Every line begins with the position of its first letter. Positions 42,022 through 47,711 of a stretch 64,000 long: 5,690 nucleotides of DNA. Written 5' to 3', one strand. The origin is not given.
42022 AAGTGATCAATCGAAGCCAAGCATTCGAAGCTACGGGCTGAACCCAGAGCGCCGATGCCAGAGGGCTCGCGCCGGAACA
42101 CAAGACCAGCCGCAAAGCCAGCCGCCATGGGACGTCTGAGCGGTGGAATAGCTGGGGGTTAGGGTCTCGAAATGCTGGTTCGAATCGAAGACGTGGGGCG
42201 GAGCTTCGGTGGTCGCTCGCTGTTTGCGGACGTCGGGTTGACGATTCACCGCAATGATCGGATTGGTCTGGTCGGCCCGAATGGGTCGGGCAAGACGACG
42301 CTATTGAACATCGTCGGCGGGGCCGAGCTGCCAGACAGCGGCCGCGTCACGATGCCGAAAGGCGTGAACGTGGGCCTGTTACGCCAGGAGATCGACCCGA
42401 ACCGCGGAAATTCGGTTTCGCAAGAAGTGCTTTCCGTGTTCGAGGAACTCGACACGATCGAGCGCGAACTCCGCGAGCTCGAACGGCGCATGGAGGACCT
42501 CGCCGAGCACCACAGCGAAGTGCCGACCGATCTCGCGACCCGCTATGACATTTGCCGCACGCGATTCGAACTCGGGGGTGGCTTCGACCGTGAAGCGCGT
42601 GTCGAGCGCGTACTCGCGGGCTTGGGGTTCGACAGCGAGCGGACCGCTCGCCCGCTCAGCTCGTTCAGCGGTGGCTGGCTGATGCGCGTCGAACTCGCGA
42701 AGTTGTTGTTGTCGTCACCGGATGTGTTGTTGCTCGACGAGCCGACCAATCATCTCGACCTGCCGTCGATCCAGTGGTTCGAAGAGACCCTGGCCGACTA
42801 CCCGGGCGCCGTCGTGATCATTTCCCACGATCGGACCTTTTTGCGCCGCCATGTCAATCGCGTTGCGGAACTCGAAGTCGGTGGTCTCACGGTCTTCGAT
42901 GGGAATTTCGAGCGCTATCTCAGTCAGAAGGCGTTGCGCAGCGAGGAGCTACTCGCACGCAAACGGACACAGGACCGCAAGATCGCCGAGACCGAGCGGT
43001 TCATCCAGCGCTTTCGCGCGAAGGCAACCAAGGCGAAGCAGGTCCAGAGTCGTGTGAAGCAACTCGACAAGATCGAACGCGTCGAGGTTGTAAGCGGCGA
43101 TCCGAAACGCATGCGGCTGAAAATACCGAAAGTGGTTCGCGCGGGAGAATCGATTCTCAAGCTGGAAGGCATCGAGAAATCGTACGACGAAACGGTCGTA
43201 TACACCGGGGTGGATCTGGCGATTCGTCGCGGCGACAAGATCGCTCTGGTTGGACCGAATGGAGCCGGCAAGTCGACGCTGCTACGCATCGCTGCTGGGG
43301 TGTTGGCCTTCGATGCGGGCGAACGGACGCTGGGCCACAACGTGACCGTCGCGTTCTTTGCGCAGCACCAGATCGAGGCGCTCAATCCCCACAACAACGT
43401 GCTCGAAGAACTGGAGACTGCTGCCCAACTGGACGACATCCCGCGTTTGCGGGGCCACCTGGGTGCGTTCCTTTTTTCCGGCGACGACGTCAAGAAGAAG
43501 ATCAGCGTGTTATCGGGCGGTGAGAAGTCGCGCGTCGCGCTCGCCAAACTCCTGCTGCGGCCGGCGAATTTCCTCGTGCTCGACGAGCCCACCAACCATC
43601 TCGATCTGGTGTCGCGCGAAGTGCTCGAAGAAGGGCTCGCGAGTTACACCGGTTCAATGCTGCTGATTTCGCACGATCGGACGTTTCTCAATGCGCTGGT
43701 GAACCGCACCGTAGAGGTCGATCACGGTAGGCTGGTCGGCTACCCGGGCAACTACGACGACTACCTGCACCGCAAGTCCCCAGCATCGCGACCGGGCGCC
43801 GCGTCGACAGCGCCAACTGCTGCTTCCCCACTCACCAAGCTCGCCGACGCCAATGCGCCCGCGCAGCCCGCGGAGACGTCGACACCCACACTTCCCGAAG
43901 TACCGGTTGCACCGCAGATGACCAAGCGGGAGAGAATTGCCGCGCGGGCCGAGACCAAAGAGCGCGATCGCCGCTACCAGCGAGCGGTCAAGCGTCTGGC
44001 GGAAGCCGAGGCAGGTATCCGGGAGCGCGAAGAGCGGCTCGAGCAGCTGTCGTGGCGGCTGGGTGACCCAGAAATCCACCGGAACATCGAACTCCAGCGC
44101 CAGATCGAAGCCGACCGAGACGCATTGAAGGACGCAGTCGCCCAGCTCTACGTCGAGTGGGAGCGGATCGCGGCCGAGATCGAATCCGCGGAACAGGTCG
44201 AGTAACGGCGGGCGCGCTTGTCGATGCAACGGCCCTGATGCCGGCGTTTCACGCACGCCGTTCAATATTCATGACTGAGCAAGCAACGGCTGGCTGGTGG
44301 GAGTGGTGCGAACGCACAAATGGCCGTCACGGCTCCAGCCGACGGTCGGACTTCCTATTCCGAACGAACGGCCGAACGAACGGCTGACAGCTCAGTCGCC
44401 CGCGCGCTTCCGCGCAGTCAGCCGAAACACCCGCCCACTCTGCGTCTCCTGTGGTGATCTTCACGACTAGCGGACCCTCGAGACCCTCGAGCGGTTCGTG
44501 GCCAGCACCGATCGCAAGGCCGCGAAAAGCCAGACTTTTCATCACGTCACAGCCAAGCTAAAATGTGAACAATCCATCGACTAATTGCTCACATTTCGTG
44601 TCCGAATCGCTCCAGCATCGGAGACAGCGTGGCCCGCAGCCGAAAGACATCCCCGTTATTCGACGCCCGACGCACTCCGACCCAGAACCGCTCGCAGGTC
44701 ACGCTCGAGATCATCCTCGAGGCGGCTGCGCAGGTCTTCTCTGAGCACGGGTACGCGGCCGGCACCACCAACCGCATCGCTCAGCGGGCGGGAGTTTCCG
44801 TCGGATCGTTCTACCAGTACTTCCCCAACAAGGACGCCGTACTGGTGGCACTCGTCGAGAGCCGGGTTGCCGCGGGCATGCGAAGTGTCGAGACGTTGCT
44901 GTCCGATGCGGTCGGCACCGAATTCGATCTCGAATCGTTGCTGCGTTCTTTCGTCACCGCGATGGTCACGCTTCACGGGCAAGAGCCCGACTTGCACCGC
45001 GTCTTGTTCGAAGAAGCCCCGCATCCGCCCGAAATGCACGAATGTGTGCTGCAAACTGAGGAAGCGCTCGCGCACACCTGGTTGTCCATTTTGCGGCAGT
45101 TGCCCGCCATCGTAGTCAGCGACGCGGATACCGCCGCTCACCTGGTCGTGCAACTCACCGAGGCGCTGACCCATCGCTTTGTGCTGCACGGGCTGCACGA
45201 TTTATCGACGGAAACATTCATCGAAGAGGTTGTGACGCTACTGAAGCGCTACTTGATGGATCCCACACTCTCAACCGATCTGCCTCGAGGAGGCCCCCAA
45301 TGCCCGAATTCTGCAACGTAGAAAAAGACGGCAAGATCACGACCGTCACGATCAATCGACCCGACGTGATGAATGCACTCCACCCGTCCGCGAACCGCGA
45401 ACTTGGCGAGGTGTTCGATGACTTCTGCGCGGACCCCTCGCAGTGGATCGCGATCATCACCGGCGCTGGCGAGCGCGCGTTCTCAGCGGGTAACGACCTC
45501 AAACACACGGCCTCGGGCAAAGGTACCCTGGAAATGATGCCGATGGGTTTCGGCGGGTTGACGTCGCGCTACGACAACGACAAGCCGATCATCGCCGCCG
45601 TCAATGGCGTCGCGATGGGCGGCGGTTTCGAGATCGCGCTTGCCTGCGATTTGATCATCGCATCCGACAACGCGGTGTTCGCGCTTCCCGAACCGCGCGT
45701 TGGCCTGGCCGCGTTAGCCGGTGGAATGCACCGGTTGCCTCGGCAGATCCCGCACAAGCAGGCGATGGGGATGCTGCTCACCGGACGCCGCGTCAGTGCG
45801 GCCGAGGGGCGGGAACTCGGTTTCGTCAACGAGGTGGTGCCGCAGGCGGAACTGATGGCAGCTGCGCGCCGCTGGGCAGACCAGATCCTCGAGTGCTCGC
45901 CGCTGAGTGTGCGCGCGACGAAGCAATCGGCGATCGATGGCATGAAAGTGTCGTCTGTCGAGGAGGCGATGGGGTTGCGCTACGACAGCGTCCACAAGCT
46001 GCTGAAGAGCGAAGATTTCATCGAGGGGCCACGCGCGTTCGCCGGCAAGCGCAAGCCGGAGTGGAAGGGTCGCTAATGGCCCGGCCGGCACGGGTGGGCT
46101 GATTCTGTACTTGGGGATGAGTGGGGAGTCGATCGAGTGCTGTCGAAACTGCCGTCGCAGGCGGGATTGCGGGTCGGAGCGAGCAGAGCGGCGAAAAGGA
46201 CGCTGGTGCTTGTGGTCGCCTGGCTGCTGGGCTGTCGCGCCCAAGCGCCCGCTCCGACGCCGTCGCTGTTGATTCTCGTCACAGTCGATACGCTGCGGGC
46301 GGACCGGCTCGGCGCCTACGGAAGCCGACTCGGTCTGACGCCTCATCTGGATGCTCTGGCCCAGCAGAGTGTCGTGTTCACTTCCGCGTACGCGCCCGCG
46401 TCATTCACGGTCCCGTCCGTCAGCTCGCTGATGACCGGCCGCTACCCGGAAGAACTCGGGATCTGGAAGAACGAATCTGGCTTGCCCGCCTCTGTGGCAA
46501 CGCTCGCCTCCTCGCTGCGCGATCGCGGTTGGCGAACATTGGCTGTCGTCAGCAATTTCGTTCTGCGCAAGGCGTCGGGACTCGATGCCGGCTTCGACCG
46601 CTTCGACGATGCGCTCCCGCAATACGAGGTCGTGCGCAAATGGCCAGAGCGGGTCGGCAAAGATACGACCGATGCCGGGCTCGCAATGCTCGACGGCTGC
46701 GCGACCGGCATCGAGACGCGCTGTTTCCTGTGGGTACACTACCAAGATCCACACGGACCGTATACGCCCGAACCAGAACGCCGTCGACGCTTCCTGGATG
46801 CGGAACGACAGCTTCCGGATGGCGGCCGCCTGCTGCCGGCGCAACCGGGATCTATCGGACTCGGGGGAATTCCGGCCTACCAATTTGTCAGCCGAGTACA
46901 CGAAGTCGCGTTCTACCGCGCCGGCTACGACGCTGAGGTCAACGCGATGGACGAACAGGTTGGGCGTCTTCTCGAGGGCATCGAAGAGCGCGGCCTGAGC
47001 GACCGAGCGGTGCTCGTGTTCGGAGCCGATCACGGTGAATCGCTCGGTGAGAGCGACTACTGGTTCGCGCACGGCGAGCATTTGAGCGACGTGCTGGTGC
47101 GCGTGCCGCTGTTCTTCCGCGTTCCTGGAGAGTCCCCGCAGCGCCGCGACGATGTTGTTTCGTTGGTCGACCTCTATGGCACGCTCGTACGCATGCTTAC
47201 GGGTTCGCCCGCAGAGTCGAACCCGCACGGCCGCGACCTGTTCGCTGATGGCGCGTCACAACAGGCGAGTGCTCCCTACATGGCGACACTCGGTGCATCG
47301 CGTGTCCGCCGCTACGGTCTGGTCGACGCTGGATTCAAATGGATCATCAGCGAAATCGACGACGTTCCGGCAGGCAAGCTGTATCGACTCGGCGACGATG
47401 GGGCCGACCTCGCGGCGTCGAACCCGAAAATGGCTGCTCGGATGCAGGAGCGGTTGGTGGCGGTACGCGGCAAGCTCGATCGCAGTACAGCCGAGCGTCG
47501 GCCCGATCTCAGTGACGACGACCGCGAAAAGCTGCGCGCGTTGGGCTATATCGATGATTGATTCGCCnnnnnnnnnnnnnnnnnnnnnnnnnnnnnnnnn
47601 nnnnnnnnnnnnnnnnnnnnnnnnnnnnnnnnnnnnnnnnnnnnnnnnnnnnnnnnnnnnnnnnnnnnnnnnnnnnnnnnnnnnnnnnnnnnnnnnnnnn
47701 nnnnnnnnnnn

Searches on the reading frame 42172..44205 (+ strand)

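Call 31: search_protein_families(library=pfam, proteins=[window:42172-44205:+], max_evalue=0.00001)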
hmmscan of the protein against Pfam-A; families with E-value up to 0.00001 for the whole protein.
window:42172-44205:+ (677 aa): 5 families
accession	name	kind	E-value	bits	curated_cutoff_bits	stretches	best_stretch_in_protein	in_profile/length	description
PF00005.33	ABC_tran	-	5.1e-50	170.1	25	2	20-193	3-137/137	ABC transporter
PF12848.13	ABC_tran_Xtn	-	2.3e-26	92.1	25.9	1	233-310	2-79/85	ABC transporter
PF13304.12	AAA_21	-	8.8e-13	49.4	27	0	358-380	3-25/304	AAA domain, putative AbiEii toxin, Type IV TA system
PF02463.25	SMC_N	-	3.3e-10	40.2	40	0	444-516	134-211/220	RecF/RecN/SMC N terminal domain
PF13555.12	AAA_29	-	5.6e-09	36.1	27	0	344-371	12-39/61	P-loop containing region of AAA domain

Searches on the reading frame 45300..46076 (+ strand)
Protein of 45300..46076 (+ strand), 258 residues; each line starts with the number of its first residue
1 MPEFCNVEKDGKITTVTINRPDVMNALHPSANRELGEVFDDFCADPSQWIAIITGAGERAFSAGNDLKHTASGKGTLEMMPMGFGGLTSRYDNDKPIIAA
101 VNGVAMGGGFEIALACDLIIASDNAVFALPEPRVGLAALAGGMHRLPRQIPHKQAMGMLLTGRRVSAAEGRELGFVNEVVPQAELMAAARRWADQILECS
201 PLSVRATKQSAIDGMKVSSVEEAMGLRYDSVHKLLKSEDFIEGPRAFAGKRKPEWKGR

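Call 32: search_protein_families(library=pfam, proteins=[window:45300-46076:+], max_evalue=0.00001)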
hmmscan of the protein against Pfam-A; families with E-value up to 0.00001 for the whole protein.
window:45300-46076:+ (258 aa): 2 families
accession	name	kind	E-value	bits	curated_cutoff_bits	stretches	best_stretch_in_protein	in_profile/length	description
PF00378.25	ECH_1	-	1e-63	215.4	27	1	10-257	3-250/251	Enoyl-CoA hydratase/isomerase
PF16113.10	ECH_2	-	4.6e-36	125.4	27.2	1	14-188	2-180/335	Enoyl-CoA hydratase/isomerase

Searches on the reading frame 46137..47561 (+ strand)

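Call 32: search_protein_families(library=pfam, proteins=[window:46137-47561:+], max_evalue=0.00001)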
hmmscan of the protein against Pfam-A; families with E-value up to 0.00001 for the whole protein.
window:46137-47561:+ (474 aa): 2 families
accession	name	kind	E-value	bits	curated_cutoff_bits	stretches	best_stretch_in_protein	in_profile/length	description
PF00884.28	Sulfatase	-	1.5e-40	139.8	25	1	45-354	3-299/301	Sulfatase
PF01663.27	Phosphodiest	-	8.5e-16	58.9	23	1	45-114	1-67/342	Type I phosphodiesterase / nucleotide pyrophosphatase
